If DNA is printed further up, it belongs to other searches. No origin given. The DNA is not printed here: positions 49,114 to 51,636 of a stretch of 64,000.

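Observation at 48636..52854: Candidate metal-acquisition operon: His/Cys-rich small exported protein, TonB-dependent receptor with a vicinal-Cys plug motif, and a periplasmic HMA protein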

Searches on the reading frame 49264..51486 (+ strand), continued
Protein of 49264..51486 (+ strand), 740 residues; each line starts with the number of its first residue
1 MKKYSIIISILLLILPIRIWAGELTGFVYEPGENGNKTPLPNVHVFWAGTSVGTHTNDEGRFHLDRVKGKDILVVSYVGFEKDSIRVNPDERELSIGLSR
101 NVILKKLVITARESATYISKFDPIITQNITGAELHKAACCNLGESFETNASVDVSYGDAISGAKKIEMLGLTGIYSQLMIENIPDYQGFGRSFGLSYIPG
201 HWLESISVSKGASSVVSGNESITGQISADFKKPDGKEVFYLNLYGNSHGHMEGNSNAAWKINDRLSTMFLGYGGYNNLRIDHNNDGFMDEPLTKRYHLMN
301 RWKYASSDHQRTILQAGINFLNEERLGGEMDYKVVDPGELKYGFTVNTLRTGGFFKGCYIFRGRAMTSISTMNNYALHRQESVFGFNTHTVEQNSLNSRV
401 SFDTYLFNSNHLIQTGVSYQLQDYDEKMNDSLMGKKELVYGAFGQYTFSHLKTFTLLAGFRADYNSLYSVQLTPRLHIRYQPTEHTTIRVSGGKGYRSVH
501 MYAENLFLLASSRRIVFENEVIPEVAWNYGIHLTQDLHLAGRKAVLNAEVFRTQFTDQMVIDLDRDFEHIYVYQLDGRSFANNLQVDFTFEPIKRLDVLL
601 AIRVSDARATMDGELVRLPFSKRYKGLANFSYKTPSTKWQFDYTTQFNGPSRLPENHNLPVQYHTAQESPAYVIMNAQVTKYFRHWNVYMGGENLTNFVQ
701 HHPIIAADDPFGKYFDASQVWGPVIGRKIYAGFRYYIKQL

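Call 52: predict_structure(alignment_id=A6)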
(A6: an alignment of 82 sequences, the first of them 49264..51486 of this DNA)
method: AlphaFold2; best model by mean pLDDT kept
length: 740 residues; sequences in the alignment: 82
mean_pLDDT: 78.8   pTM: 0.72
mean pLDDT of the five models: 78.8, 77.7, 74.7, 73.0, 71.9
residues with pLDDT >= 90: 196; 70-90: 379; 50-70: 87; < 50: 78
segments of 3 or more residues with pLDDT < 50: 18-20, 101-115, 131-180, 190-194
pLDDT, mean of each block of 10 residues (from residue 1): 65 53 82 79 84 86 85 77 77 79 32 49 65 32 39 40 41 41 56 51 64 67 64 84 86 89 92 90 87 90 83 90 90 74 90 90 80 90 88 90 86 92 88 88 92 89 92 92 91 86 78 88 88 90 88 90 88 91 88 87 89 87 84 88 84 86 87 84 89 75 86 86 71 72
secondary structure, 60 per line:
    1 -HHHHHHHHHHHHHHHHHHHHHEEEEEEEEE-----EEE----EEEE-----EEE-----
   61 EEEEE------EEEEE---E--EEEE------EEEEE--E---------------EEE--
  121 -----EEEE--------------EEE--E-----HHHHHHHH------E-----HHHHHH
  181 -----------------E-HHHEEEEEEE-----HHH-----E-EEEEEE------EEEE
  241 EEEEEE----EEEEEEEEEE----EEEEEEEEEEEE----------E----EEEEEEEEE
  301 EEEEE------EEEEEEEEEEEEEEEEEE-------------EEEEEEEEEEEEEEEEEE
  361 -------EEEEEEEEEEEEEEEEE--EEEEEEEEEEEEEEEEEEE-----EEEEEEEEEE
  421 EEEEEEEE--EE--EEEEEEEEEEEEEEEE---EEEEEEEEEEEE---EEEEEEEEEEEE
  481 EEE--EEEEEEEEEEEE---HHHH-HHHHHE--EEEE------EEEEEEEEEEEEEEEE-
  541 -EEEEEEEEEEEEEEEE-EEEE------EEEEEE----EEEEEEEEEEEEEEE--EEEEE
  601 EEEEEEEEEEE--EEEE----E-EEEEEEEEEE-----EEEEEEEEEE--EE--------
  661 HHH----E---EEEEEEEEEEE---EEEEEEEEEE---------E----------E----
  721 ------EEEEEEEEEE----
elements in order (helices of 4 or more, strands of 3 or more residues): H2-22 E23-31 E37-39 E44-47 E53-55 E61-65 E72-76 E83-86 E93-97 E116-118 E126-129 E144-146 H155-162 H175-180 E203-209 E225-230 E237-246 E251-260 E265-276 E292-305 E312-329 E343-360 E368-384 E387-405 E411-428 E435-450 E454-465 E469-483 E486-497 H501-504 H506-510 E514-517 E524-539 E542-557 E559-562 E569-574 E579-593 E596-611 E614-617 E624-633 E639-648 E672-682 E686-695 E727-736
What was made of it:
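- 49264..51486 (+): TonB-dependent receptor of 740 aa: signal peptide, CarboxypepD_reg-like N-terminal extension (about residues 25-100), TonB-box-like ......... (104-112), an atypical plug and a 22-strand-type barrel. In the AF2 model the barrel has pLDDT about 88, the N-terminal extension about 80, and the plug 32-56 (call 52).
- On TonB-dependent receptor superfamily: The AF2 barrel has pLDDT about 88 (call 52). However, the usual IRG and DG motifs are replaced by LLGL and EN, and AF2 cannot model the plug (pLDDT 32-56, call 52).
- The plug could not be modelled (pLDDT 32-56, call 52).
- Tried and rejected: The plug was not modelled, so the position of the CC pair could not be read (call 52).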

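Call 56: fold_search(model_id=the predicted structure, library=pdb)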
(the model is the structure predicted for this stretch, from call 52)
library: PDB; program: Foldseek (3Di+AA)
matches with E <= 10: 860; with E <= 0.001: 278
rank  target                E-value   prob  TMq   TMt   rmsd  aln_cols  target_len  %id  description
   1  9nn6_A                1.8e-21  1.00  0.57  0.66   5.4       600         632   14  E. coli Cir in Complex with the RBD of Microcin V (released 2025-09-24)
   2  4rdt_A                2.5e-20  1.00  0.57  0.66   5.9       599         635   11  Structure of the bacterial Zn-transporter ZnuD from Neisseria meningitidis (flexible conformation bound to a zinc ion) (released 2015-08-19)
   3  2gsk_A                2.9e-20  1.00  0.54  0.67   5.3       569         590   13  Structure of the BtuB:TonB Complex (released 2006-06-13)
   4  1nqg                  3.2e-20  1.00  0.56  0.71   5.2       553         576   12  OUTER MEMBRANE COBALAMIN TRANSPORTER (BTUB) FROM E. COLI, WITH BOUND CALCIUM (released 2003-04-29)
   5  4rdt_B                3.4e-20  1.00  0.58  0.66   6.0       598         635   12  Structure of the bacterial Zn-transporter ZnuD from Neisseria meningitidis (flexible conformation bound to a zinc ion) (released 2015-08-19)
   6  9c4o                  3.4e-20  1.00  0.53  0.59   6.6       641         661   13  Cryo-EM structure of PqqU with ligand PQQ (released 2024-06-19)
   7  4aip_B                3.6e-20  1.00  0.55  0.60   6.1       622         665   13  The FrpB iron transporter from Neisseria meningitidis (F3-3 variant) (released 2013-01-23)
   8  5fr8_A                6.3e-20  1.00  0.57  0.59   6.5       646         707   12  Crystal structure of the siderophore receptor PirA from Acinetobacter baumannii (released 2016-05-11)
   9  9a2z_MODEL_1_A        6.3e-20  1.00  0.62  0.61   7.8       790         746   12  Model of E. coli FepA by in-cell photo-crosslinking MS and deep learning (released 2023-02-24)
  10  4aip_A                6.6e-20  1.00  0.53  0.58   6.5       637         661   13  The FrpB iron transporter from Neisseria meningitidis (F3-3 variant) (released 2013-01-23)
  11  6bpm_A                1.2e-19  1.00  0.53  0.55   7.8       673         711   12  The crystal structure of the Ferric-Catecholate import receptor Fiu from K12 E. coli: Closed form (C21) (released 2018-11-28)
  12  3m8b                  1.3e-19  1.00  0.51  0.68   6.3       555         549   13  Crystal structure of spin-labeled BtuB V10R1 in the apo state (released 2010-09-15)
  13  5fp2_B                1.7e-19  1.00  0.52  0.70   4.6       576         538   11  Crystal structure of the siderophore receptor PirA from Pseudomonas aeruginosa (released 2015-12-09)
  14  6z8s_A                1.9e-19  1.00  0.57  0.64   6.2       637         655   14  Copper transporter OprC (released 2021-06-09)
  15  5mzs                  2.3e-19  1.00  0.55  0.58   6.3       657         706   12  Crystal structure of the ferric enterobactin receptor (PfeA) mutant (R480A_Q482A) from Pseudomonas aeruginosa (released 2018-02-14)
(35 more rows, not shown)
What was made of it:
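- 49264..51486 (+): Foldseek matches generic TonB-dependent receptors (Cir, ZnuD, BtuB, OprC) at TM about 0.55 (call 56).
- On TonB-dependent receptor superfamily: Foldseek matches solved receptors at E about 1e-21 to 1e-18 (call 56).
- Closest known: OprC / NosA copper receptors of Pseudomonas. Same: The overall fold is similar (Foldseek TM about 0.57, call 56).
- Closest known: ZnuD zinc receptor of Neisseria. Same: It is a TonB-dependent receptor for a free divalent metal and one of the best fold matches (E 2.5e-20, call 56).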

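Call 60: search_dna_similar(query=window:49264-51486:+, collection=plasmids, mode=protein, max_evalue=1e-30, max_rows=20)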
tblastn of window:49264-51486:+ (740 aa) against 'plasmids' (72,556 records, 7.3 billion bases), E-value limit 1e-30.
Records with a match: 5; places in all: 5; records where one place covers at least 80% of the query: 5.
Best place of each record, by identity: <60% 5.
By first word of the organism name: Parabacteroides 1; Bernardetia 1; Fulvitalea 1; Persicobacter 1; Haliscomenobacter 1.
By predicted mobility (MOB-suite, as given by PLSDB): non-mobilizable 5.
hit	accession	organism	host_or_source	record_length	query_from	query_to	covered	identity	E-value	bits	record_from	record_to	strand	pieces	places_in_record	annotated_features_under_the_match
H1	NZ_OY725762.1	Parabacteroides distasonis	-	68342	36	739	95%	39.8%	5e-156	508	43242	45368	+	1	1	TonB-dependent receptor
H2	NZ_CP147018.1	Bernardetia sp. Wsw4-3y2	Red alga,Red algae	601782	38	736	94%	35.6%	8e-130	432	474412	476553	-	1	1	TonB-dependent receptor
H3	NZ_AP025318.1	Fulvitalea axinellae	-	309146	40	737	94%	35.6%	1e-135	449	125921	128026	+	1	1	TonB-dependent receptor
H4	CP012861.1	Persicobacter sp. JZB09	cell culture,soil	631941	71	735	90%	37.1%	5e-132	439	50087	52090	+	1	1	record has no annotation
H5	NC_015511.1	Haliscomenobacter hydrossis DSM 1100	activated sludge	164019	24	734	96%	30.4%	2e-90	318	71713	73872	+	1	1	TonB-dependent receptor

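Call 62: get_annotated_region(hit=H1, flank=7000)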
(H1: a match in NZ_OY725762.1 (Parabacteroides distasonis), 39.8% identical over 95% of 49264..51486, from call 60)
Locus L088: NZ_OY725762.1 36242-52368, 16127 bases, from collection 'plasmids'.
description: Parabacteroides distasonis strain Parabacteroides distasonis TSDC17.2-1.1 plasmid 17, complete sequence
organism: Parabacteroides distasonis (NCBI taxid 823)
taxonomy: Bacteria; Bacteroidota; Bacteroidia; Bacteroidales; Tannerellaceae; Parabacteroides; Parabacteroides distasonis
host: -; source: -; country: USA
typing (MOB-suite, as given by PLSDB): non-mobilizable
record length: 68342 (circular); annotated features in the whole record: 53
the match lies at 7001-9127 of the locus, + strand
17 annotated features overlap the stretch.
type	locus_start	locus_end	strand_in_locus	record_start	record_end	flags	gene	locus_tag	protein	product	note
CDS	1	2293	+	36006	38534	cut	-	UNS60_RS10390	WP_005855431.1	DNA translocase FtsK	-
CDS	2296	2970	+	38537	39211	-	-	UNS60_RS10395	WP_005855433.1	LolA-like putative outer membrane lipoprotein chaperone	-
CDS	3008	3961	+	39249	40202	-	trxB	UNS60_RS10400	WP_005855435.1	thioredoxin-disulfide reductase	-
CDS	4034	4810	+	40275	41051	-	-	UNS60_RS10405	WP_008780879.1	glycerophosphodiester phosphodiesterase family protein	GO:0006629 - lipid metabolic process [Evidence IEA]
CDS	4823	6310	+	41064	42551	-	-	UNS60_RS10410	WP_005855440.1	family 10 glycosylhydrolase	-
CDS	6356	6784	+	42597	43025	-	-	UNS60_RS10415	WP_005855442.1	hypothetical protein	-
CDS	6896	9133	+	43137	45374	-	-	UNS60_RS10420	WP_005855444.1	TonB-dependent receptor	-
CDS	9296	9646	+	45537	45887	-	-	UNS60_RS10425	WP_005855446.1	heavy-metal-associated domain-containing protein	-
CDS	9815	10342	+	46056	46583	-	-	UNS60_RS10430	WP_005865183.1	sigma-70 family RNA polymerase sigma factor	GO:0006352 - DNA-templated transcription initiation [Evidence IEA]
CDS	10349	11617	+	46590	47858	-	-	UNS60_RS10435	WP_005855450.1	porin family protein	-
CDS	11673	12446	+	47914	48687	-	-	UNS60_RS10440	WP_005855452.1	hypothetical protein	-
CDS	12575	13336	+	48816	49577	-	-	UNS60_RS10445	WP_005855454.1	hypothetical protein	-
CDS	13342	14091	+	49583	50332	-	-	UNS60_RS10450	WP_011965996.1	hypothetical protein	-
CDS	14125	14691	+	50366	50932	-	-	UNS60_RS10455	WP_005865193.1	YIP1 family protein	-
CDS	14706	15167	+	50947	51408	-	smpB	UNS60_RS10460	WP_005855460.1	SsrA-binding protein SmpB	-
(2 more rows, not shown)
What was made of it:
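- The same trio is annotated in Parabacteroides distasonis (call 62).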

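Call 63: get_annotated_region(hit=H3, flank=6000)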
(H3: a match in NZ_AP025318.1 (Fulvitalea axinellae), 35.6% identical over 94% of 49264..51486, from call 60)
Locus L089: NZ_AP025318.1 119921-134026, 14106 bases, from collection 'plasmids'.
description: Fulvitalea axinellae strain DSM 100852 plasmid pFA4, complete sequence
organism: Fulvitalea axinellae (NCBI taxid 1182444)
taxonomy: Bacteria; Bacteroidota; Cytophagia; Cytophagales; Persicobacteraceae; Fulvitalea; Fulvitalea axinellae
host: -; source: -; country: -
typing (MOB-suite, as given by PLSDB): non-mobilizable
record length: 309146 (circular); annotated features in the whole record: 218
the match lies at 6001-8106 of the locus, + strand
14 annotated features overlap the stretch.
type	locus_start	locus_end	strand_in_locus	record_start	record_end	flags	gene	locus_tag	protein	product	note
CDS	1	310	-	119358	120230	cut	-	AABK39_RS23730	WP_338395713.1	FecR domain-containing protein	-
CDS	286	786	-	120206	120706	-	-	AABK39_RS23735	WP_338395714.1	RNA polymerase sigma factor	GO:0006352 - DNA-templated transcription initiation [Evidence IEA]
CDS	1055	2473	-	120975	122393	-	-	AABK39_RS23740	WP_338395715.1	hypothetical protein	-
CDS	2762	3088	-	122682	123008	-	-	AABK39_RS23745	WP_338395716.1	DUF6370 family protein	-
CDS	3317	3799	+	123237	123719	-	-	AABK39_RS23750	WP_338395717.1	DUF1877 family protein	-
CDS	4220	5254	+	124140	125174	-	-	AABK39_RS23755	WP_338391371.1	ISAs1 family transposase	-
CDS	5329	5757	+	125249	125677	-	-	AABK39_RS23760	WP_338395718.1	hypothetical protein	-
CDS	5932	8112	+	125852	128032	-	-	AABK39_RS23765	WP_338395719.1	TonB-dependent receptor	-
CDS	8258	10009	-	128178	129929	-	-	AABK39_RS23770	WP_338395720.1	hypothetical protein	-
CDS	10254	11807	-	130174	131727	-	-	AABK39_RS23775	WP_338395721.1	hypothetical protein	-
CDS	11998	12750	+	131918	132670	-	bla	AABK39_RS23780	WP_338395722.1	subclass B1 metallo-beta-lactamase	-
CDS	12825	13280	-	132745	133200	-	-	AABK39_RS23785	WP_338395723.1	hypothetical protein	-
CDS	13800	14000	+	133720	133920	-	thiS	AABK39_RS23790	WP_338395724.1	sulfur carrier protein ThiS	GO:0009228 - thiamine biosynthetic process [Evidence IEA]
CDS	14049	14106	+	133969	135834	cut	thiC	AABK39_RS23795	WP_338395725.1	phosphomethylpyrimidine synthase ThiC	GO:0009228 - thiamine biosynthetic process [Evidence IEA]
